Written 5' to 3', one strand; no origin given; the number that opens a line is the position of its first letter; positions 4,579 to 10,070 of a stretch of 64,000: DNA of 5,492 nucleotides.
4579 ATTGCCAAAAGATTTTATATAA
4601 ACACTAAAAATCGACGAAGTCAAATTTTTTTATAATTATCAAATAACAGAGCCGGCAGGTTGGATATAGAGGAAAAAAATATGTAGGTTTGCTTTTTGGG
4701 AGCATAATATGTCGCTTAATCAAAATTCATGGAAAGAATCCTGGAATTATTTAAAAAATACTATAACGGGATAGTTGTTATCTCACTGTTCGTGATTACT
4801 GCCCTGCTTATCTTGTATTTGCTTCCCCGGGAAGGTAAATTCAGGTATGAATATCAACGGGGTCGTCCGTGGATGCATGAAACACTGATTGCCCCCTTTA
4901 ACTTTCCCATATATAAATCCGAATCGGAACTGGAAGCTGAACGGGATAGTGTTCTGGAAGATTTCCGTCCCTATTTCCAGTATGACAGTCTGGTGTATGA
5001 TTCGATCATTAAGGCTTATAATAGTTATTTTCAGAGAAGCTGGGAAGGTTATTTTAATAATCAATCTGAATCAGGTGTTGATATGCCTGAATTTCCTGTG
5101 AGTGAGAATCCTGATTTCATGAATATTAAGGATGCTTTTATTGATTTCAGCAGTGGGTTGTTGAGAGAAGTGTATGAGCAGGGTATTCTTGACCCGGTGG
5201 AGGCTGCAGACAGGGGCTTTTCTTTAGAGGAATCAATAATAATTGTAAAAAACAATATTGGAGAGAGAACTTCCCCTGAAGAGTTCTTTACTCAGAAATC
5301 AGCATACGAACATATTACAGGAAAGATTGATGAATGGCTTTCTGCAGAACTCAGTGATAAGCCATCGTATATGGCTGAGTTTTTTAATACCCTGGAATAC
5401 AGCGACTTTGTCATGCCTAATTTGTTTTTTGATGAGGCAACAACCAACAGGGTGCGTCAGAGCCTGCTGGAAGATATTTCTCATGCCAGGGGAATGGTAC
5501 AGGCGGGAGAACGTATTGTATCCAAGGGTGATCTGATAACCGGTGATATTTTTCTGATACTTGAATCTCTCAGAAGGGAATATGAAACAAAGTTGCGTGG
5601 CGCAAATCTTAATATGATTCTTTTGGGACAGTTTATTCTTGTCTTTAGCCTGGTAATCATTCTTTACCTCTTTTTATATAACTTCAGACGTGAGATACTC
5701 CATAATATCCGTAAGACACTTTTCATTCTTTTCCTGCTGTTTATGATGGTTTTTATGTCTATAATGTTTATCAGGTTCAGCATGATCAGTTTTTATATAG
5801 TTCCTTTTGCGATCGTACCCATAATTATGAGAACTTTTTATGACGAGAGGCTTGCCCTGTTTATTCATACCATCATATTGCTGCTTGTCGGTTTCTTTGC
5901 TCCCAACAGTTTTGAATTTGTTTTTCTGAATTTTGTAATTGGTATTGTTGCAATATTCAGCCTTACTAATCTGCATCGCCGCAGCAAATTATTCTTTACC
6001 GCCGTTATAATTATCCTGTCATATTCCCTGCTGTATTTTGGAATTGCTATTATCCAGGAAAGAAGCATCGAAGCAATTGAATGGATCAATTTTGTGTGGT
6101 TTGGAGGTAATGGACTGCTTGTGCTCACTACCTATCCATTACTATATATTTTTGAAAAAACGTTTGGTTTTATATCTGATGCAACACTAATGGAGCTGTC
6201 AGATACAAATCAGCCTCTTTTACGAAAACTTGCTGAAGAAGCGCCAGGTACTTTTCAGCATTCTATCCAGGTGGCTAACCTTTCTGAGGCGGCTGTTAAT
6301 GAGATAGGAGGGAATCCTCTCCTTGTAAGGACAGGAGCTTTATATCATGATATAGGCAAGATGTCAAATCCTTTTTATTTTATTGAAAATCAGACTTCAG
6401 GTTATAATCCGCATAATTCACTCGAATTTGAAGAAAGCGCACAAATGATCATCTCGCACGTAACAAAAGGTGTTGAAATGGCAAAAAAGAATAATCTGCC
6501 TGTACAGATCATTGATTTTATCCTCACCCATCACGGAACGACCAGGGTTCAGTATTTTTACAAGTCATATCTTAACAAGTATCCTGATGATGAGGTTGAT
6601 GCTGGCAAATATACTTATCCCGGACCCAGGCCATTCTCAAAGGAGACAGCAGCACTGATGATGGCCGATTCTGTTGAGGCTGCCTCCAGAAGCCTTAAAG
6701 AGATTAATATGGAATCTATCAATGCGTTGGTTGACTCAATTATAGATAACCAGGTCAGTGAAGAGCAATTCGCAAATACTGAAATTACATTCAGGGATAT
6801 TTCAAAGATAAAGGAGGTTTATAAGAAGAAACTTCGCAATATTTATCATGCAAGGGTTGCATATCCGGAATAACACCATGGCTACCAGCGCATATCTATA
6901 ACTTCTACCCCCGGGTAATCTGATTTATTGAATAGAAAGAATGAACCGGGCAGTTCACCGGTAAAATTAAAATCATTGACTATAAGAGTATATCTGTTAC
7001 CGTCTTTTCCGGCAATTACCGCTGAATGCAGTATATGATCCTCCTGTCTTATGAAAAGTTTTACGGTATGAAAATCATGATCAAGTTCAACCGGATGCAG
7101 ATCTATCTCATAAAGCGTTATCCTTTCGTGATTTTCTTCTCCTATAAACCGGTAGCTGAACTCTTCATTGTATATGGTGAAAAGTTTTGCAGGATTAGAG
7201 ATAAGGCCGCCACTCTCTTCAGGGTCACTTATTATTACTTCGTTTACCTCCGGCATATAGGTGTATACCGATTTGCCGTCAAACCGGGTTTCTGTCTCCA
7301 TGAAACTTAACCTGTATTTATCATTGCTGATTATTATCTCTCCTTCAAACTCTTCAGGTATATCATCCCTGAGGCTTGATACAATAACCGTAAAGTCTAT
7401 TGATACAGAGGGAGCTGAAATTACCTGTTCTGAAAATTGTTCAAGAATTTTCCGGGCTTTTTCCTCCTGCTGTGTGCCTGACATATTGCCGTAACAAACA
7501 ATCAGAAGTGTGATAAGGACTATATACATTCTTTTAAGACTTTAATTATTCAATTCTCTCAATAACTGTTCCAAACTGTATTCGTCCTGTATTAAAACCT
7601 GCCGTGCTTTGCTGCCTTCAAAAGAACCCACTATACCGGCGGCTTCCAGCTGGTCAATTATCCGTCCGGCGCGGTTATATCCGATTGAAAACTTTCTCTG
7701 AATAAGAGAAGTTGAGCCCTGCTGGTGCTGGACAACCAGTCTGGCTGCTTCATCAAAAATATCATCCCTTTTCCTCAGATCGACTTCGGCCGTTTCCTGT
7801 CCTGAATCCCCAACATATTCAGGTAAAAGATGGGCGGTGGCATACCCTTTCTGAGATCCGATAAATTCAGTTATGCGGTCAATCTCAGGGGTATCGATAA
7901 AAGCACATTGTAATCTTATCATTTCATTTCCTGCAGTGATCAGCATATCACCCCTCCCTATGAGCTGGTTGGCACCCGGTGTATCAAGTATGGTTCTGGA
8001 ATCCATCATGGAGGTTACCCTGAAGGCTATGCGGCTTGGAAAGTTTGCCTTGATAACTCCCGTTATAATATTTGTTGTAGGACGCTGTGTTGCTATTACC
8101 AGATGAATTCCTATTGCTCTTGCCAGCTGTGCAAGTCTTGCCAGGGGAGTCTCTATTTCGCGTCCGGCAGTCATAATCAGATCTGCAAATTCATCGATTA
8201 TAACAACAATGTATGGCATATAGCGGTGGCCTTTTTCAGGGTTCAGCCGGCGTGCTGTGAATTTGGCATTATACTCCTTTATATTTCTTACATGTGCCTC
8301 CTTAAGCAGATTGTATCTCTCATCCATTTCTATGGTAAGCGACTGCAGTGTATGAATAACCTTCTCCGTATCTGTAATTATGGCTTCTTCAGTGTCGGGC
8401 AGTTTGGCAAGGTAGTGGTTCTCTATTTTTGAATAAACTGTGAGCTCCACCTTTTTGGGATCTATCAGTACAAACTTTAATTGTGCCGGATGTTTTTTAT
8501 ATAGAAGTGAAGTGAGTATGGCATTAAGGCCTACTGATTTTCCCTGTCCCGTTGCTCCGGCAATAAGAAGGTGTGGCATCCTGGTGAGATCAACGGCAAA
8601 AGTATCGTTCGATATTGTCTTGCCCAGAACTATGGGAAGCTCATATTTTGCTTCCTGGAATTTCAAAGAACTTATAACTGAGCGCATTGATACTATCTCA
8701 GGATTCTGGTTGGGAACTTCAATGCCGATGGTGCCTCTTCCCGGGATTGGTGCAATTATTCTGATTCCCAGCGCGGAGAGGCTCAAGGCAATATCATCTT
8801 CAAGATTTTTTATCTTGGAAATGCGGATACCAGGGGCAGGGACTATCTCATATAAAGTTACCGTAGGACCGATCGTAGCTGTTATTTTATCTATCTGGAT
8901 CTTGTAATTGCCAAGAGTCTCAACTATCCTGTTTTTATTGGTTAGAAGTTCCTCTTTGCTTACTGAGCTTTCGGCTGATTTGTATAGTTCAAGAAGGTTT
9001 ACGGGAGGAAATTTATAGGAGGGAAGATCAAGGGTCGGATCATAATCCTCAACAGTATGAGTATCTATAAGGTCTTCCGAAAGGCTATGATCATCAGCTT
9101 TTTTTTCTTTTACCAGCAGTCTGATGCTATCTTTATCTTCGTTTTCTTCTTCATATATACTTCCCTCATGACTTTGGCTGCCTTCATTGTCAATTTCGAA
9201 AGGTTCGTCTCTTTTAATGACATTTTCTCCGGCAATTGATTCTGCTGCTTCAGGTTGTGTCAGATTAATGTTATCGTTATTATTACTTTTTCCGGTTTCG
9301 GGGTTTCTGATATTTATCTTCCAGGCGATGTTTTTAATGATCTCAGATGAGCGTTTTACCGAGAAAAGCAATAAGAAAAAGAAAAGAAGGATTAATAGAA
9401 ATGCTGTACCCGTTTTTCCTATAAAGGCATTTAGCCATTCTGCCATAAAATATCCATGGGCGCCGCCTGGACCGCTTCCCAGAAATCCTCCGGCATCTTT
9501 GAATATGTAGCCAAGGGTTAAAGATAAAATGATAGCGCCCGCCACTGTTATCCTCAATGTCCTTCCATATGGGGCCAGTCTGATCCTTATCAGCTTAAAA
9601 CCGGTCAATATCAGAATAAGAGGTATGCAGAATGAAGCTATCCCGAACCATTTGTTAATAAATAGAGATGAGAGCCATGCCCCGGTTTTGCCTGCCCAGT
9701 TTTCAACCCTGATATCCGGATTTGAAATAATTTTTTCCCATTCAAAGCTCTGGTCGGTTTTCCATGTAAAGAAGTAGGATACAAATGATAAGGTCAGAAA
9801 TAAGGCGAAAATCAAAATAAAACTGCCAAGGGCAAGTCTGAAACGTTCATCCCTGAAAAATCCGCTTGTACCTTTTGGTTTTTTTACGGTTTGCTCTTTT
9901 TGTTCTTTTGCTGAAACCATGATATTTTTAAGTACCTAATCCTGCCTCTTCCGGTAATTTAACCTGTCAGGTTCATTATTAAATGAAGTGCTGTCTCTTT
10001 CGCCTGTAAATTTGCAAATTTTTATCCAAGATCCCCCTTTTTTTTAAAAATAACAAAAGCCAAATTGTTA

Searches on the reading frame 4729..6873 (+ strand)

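Call 86: search_protein_families(library=pfam, proteins=[window:4729-6873:+], max_evalue=0.00001)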
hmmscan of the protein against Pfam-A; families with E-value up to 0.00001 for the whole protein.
window:4729-6873:+ (714 aa): 3 families
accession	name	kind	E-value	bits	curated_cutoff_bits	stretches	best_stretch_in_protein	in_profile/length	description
PF07698.17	7TM-7TMR_HD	-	4.2e-31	108.8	29.4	1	297-483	3-190/190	7TM receptor with intracellular HD hydrolase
PF07697.16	7TMR-HDED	-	1.2e-17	65.1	27.6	1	51-282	8-221/224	7TM-HD extracellular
PF01966.28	HD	-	1.2e-14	55.1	22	1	508-651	1-115/116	HD domain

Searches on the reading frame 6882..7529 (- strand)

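Call 86: search_protein_families(library=pfam, proteins=[window:6882-7529:-], max_evalue=0.00001)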
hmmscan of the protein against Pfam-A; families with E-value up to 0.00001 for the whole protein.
window:6882-7529:- (215 aa): 1 family
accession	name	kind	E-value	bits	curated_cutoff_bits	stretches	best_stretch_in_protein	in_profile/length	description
PF16584.11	LolA_2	-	1.1e-06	29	26.8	1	20-126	6-107/152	Outer membrane lipoprotein carrier protein LolA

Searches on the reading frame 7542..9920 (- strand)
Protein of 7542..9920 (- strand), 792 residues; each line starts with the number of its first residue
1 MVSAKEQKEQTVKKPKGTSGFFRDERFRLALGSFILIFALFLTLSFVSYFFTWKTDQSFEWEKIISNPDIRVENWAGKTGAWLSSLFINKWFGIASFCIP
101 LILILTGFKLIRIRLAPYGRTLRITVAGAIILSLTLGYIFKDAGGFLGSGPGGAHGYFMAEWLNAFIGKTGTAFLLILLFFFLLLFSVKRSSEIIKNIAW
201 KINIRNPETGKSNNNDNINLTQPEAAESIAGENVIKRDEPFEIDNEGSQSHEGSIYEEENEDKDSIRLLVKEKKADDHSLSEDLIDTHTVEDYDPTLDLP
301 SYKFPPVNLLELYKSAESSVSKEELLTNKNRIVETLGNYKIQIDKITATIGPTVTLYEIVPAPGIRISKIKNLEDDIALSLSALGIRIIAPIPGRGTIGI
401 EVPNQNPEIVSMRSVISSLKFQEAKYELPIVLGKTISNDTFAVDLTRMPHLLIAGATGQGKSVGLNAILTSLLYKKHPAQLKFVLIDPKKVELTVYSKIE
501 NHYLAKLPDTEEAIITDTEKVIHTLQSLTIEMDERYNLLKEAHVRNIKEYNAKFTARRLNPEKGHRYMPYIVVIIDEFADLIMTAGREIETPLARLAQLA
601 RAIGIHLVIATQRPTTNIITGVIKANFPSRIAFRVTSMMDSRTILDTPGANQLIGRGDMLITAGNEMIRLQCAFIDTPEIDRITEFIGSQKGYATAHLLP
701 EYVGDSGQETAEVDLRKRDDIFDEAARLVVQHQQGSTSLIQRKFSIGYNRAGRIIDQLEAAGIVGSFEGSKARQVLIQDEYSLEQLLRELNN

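Call 86: search_protein_families(library=pfam, proteins=[window:7542-9920:-], max_evalue=0.00001)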
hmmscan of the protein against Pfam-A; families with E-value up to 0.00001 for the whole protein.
window:7542-9920:- (792 aa): 4 families
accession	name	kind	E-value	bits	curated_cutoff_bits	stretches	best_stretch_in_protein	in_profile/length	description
PF01580.24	FtsK_SpoIIIE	-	4.1e-56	190.3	24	1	413-614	3-219/221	FtsK/SpoIIIE family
PF17854.6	FtsK_alpha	-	4.8e-31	107.4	22.9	1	304-404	1-101/101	FtsK alpha domain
PF09397.16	FtsK_gamma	-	4.5e-28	97.2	30.6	1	717-777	2-62/63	Ftsk gamma domain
PF13491.11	FtsK_4TM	-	1e-20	74.5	23.1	1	30-191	7-162/171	4TM region of DNA translocase FtsK/SpoIIIE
